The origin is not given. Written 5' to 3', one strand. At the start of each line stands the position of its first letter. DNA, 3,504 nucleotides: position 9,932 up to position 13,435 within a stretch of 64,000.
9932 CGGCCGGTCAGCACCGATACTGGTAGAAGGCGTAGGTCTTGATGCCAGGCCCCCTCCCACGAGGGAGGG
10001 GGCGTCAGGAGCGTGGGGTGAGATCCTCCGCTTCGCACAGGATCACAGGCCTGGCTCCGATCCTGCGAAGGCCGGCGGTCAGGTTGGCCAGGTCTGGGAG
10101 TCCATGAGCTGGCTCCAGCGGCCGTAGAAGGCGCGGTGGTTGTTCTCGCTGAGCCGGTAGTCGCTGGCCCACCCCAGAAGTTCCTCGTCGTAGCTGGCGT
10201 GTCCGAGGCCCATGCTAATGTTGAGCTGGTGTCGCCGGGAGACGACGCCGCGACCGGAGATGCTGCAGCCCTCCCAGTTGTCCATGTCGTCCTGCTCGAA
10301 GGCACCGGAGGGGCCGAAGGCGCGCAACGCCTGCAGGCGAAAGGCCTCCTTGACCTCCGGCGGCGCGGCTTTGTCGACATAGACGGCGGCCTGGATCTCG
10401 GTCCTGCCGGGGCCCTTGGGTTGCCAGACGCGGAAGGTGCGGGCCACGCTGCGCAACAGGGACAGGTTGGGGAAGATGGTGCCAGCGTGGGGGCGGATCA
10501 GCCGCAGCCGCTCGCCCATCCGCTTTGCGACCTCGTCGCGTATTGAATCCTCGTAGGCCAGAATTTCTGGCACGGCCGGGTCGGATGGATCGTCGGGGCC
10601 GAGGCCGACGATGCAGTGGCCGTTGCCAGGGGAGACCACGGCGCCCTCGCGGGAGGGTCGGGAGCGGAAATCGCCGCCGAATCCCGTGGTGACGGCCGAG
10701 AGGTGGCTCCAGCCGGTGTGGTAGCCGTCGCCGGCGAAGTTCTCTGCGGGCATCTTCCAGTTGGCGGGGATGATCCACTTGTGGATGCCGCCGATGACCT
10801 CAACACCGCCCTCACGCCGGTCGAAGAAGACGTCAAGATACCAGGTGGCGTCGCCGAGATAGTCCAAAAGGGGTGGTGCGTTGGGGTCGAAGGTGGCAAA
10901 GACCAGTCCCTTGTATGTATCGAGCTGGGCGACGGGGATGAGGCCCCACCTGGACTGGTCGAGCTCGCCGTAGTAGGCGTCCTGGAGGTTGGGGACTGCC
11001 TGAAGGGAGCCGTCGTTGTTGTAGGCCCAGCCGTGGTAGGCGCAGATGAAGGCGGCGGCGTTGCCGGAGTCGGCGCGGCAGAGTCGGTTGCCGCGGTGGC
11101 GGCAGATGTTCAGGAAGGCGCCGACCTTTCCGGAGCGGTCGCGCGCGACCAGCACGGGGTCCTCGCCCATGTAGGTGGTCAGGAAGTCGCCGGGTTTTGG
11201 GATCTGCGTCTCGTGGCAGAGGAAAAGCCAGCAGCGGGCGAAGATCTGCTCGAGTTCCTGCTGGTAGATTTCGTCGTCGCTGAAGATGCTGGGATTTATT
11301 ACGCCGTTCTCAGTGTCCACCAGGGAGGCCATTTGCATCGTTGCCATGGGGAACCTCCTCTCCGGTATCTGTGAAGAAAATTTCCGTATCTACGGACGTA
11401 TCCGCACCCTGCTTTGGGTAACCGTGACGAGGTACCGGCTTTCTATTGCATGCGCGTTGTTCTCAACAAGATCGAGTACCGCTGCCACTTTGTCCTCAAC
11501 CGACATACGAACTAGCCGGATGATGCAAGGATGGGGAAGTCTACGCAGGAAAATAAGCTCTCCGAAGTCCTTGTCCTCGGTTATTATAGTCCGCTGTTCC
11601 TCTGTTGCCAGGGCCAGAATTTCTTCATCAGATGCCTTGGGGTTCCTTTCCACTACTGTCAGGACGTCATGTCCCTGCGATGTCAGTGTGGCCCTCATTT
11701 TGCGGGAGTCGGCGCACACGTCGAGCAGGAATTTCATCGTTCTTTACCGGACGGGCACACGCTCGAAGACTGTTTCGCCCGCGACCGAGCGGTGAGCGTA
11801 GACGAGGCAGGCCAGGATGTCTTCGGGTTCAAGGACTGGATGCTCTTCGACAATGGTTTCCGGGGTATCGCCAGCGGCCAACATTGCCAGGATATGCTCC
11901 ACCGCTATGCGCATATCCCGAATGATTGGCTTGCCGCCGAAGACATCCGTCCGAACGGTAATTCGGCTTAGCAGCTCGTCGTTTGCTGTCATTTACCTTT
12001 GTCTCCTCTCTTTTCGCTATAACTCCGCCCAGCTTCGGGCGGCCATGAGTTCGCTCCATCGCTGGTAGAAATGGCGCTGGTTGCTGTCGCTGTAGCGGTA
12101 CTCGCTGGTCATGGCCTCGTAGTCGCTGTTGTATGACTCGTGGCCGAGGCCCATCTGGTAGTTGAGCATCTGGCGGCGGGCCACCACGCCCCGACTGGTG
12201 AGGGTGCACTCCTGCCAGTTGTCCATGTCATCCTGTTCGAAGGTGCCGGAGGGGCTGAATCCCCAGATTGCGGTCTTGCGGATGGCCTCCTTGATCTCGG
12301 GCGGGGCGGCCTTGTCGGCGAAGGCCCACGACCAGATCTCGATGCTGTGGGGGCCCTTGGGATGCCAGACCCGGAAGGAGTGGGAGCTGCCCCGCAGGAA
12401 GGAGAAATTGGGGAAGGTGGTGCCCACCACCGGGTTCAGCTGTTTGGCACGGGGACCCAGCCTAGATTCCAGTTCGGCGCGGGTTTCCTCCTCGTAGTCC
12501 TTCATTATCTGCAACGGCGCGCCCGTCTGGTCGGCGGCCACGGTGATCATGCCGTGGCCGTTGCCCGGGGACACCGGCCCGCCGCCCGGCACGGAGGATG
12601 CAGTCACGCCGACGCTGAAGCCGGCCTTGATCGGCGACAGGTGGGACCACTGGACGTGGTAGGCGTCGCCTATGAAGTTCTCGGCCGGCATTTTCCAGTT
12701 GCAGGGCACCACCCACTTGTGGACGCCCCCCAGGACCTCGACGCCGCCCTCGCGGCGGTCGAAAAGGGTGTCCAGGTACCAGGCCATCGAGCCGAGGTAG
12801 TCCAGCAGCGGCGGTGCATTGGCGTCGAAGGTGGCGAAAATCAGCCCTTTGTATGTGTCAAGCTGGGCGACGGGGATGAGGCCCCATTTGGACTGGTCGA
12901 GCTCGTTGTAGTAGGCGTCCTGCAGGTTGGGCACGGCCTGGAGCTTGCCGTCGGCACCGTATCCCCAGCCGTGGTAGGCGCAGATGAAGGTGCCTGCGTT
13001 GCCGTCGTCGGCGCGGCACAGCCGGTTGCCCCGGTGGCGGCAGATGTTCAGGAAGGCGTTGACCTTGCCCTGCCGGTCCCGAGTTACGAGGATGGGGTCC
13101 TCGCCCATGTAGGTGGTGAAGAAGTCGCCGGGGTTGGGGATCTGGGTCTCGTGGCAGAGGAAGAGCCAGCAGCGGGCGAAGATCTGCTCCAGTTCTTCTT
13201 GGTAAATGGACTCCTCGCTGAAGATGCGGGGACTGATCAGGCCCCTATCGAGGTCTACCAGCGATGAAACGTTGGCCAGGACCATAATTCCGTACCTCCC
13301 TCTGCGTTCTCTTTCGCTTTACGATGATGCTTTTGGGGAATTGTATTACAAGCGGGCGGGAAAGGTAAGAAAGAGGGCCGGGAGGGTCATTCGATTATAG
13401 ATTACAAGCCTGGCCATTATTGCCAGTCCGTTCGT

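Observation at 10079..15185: Tandem array of three 422-aa Rieske alpha subunits with different substrate pockets and one beta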

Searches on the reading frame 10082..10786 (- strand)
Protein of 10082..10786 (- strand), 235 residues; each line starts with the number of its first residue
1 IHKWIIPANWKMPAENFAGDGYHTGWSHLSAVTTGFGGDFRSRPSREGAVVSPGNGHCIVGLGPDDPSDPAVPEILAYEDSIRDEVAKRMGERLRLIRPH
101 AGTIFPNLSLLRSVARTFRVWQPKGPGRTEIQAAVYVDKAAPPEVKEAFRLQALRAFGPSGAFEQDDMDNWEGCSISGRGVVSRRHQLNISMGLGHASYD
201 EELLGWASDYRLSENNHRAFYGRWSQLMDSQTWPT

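Call 66: search_solved_structures(query=window:10082-10786:-, max_evalue=1e-20, show_alignments=5)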
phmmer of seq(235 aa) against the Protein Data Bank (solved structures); distinct sequences matched with E-value up to 1e-20: 19.
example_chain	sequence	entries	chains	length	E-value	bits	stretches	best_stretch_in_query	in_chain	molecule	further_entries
8k0a_A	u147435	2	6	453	2.2e-36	129.3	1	1-234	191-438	3-phenylpropionate/cinnamic acid dioxygenase subunit alpha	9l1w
2gbw_A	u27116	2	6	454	1.2e-33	120.3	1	4-234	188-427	Biphenyl 2,3-Dioxygenase Alpha Subunit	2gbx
1uli_A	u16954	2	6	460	1.6e-33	119.9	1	1-234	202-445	biphenyl dioxygenase large subunit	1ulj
2b1x_A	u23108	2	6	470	8.5e-33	117.5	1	3-230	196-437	naphthalene dioxygenase large subunit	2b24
2ckf_A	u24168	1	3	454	2.7e-32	115.9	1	4-234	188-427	RING-HYDROXYLATING DIOXYGENASE ALPHA SUBUNIT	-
4hjl_A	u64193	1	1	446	8.2e-32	114.3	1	3-233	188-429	Naphthalene 1,2-dioxygenase subunit alpha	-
1eg9_A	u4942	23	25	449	8.4e-32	114.3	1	3-233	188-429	PROTEIN (NAPHTHALENE 1,2-DIOXYGENASE ALPHA SUBUNIT) | NAPHTHALENE 1,2-DIOXYGENASE | NAPHTHALENE 1,2-DIOXYGENASE ALPHA SUBUNIT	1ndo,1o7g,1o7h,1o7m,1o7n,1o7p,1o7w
3en1_A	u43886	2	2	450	3.7e-31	112.2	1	1-234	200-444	Benzene 1,2-dioxygenase subunit alpha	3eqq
3gzx_A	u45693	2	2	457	5.4e-31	111.6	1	1-235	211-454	Biphenyl dioxygenase subunit alpha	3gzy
2hmj_A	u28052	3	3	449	7.9e-31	111.1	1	3-233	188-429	Naphthalene 1,2-dioxygenase alpha subunit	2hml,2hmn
2bmo_A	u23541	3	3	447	6.1e-30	108.2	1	3-233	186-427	OXYGENASE-ALPHA NBDO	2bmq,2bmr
5aeu_A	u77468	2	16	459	9.3e-30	107.6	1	2-235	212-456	BIPHENYL DIOXYGENASE SUBUNIT ALPHA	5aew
2xsh_A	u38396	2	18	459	1.2e-29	107.2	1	2-235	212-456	BIPHENYL DIOXYGENASE SUBUNIT ALPHA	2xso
5xbp_A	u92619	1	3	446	1.6e-29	106.8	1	3-233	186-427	3NT oxygenase alpha subunit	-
2xr8_A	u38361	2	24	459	1.9e-29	106.6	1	2-235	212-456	BIPHENYL DIOXYGENASE SUBUNIT ALPHA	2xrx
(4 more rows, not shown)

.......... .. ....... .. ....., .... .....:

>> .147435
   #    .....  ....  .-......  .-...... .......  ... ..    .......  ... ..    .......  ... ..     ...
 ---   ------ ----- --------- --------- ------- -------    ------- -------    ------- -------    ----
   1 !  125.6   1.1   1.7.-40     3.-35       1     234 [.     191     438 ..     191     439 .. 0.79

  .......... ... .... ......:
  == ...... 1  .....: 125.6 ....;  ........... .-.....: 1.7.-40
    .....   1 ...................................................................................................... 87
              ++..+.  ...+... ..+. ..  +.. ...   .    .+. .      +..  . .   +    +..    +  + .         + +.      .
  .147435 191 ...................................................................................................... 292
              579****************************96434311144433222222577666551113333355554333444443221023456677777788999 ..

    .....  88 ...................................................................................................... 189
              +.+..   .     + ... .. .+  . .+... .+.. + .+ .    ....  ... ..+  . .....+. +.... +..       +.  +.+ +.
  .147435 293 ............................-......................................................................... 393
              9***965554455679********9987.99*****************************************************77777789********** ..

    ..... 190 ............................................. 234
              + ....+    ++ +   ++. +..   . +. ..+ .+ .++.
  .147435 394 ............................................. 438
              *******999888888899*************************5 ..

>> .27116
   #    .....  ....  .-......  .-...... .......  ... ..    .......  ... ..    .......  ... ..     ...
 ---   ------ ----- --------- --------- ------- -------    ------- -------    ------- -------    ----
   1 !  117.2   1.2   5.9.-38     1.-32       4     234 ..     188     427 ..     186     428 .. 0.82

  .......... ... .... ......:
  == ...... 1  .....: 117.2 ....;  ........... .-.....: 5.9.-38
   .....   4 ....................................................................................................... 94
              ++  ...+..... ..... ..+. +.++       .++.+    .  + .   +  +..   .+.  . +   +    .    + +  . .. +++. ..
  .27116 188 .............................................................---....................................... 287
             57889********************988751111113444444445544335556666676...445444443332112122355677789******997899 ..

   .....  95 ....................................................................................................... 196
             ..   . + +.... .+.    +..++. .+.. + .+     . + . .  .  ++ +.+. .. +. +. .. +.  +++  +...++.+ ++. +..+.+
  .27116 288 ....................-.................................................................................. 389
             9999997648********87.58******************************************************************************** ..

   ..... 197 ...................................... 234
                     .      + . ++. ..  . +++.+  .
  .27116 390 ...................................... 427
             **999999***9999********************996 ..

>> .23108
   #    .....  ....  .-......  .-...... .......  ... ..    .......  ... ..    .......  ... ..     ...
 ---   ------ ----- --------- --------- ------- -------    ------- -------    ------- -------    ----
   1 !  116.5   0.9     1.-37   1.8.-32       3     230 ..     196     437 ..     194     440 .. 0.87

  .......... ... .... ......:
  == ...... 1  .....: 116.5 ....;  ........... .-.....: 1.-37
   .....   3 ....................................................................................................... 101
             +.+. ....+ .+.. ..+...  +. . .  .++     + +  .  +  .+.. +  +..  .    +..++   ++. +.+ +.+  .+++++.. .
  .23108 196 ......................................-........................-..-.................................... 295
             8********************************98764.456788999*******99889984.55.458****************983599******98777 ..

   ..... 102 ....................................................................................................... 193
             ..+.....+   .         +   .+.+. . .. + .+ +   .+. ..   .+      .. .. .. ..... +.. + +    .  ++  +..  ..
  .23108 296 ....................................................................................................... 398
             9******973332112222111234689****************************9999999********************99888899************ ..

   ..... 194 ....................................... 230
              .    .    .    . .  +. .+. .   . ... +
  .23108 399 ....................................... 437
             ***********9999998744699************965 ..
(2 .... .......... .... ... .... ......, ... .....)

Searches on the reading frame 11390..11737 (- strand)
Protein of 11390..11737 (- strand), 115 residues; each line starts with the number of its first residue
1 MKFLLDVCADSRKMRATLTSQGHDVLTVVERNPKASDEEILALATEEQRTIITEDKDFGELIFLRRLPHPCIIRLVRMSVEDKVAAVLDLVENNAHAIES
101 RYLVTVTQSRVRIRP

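Call 4: search_protein_families(library=pfam, proteins=[window:11390-11737:-], max_evalue=0.01)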
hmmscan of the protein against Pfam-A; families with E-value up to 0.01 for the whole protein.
window:11390-11737:- (115 aa): 3 families
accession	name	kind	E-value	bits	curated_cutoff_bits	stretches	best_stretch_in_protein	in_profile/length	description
PF18480.7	DUF5615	-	2.5e-21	76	23.8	1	1-106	1-107/110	Domain of unknown function (DUF5615)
PF18478.7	PIN_10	-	0.001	19.5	26.2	1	1-59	1-63/84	PIN like domain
PF01927.22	Mut7-C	-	0.0046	17.5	23.3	1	2-91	2-80/146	Mut7-C RNAse domain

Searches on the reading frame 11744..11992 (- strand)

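Call 4: search_protein_families(library=pfam, proteins=[window:11744-11992:-], max_evalue=0.01)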
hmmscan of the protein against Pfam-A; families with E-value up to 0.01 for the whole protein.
window:11744-11992:- (82 aa): 1 family
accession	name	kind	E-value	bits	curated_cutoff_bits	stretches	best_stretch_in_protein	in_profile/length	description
PF04255.20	DUF433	-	2.9e-21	75.5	23.6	1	11-66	1-56/56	Protein of unknown function (DUF433)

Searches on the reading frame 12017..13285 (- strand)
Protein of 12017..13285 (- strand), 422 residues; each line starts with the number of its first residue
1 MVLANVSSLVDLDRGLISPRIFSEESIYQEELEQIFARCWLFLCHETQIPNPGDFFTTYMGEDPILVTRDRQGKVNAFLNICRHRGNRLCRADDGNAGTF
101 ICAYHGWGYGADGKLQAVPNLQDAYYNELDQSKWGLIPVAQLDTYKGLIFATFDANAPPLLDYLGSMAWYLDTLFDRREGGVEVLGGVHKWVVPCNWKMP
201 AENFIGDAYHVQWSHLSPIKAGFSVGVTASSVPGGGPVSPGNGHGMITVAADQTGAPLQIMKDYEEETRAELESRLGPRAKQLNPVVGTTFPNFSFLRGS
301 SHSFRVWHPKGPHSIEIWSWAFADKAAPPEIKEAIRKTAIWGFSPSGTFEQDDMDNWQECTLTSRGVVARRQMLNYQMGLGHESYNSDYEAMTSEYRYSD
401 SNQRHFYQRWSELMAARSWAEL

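Call 4: search_protein_families(library=pfam, proteins=[window:12017-13285:-], max_evalue=0.01)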
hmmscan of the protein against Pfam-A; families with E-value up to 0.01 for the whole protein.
window:12017-13285:- (422 aa): 2 families
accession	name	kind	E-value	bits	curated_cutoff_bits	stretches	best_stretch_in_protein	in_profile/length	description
PF00848.25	Ring_hydroxyl_A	-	9.1e-20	71.9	24.9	1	190-415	9-207/208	Ring hydroxylating alpha subunit (catalytic domain)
PF00355.32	Rieske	-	1.5e-19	70.1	20.3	1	40-123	2-83/88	Rieske [2Fe-2S] domain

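Call 51: search_protein_families(library=ncbifam, proteins=[window:12017-13285:-], max_evalue=0.00001)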
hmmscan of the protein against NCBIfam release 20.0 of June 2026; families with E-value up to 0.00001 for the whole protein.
window:12017-13285:- (422 aa): 6 families
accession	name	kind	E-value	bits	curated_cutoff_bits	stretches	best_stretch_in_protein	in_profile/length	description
NF042946.1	3PPDioc_HcaE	equivalog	2e-133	445.7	830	1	5-421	4-436/450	3-phenylpropionate/cinnamic acid dioxygenase subunit alpha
TIGR03229.1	benzo_1_2_benA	equivalog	4.6e-53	180.7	780.95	1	20-216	19-216/433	benzoate 1,2-dioxygenase large subunit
NF041684.1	ant_diox_AndAc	equivalog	2.9e-45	154.6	750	1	14-232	20-240/418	anthranilate 1,2-dioxygenase large subunit AndAc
TIGR03228.1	anthran_1_2_A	equivalog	2.6e-42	145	671.9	1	19-216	18-214/438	anthranilate 1,2-dioxygenase large subunit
NF058607.1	GlBtMonoOxGbcA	equivalog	8e-35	120.1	670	1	21-215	37-222/420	glycine betaine monooxygenase oxygenase subunit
NF052579.1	BetMthstMoxSdmAMthl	equivalog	2.1e-06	26.9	600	1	58-116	35-92/351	4beta-methylsterol monooxygenase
